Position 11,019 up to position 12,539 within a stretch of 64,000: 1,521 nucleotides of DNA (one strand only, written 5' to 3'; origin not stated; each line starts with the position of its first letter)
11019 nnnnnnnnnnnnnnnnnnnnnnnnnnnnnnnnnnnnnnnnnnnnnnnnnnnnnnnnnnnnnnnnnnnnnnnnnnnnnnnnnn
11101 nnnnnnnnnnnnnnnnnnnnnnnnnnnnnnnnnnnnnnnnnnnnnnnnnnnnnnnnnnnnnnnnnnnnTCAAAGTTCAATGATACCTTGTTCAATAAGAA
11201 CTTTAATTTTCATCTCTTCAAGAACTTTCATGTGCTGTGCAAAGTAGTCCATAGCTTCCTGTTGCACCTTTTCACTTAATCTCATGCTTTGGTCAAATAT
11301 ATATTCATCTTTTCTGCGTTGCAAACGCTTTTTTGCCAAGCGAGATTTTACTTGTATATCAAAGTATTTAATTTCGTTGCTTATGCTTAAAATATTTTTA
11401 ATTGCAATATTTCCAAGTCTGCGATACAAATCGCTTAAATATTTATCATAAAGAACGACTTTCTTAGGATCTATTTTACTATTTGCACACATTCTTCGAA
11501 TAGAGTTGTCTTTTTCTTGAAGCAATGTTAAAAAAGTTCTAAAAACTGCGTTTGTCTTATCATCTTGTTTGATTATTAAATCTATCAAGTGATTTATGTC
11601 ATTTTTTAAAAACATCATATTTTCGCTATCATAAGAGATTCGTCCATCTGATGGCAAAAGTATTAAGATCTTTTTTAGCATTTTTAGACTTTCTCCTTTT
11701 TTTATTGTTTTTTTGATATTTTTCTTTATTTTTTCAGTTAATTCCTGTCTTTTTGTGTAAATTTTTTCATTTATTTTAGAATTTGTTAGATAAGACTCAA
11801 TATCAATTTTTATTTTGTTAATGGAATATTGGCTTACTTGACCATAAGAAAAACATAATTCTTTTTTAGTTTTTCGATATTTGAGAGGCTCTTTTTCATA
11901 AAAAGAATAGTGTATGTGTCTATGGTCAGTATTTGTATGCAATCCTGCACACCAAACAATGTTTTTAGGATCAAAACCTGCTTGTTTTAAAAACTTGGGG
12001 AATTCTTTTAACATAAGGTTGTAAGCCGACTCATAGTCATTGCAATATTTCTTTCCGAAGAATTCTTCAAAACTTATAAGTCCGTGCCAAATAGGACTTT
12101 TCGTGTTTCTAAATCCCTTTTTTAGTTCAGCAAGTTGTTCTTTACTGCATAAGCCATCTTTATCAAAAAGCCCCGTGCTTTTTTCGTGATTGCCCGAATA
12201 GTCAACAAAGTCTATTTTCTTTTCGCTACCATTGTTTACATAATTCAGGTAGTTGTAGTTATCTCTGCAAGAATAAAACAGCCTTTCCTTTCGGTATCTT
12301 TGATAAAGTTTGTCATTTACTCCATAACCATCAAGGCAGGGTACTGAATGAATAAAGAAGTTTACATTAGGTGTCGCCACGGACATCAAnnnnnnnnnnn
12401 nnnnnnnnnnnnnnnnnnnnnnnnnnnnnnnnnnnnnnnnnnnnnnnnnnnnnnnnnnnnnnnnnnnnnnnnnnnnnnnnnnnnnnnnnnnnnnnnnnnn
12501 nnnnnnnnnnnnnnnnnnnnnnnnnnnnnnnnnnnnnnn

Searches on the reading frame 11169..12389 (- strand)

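Call 26: search_protein_families(library=pfam, proteins=[window:11169-12389:-], max_evalue=0.001)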
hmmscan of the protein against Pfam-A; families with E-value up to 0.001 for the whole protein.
window:11169-12389:- (406 aa): 2 families
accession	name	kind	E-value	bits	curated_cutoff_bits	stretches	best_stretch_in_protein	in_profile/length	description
PF18555.7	MobL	-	5.1e-23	82.2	28.5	1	51-372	40-374/383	MobL relaxases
PF03432.20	Relaxase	-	0.00067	20.4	24.6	0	79-164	23-99/132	MobA/VirD2-like, nuclease domain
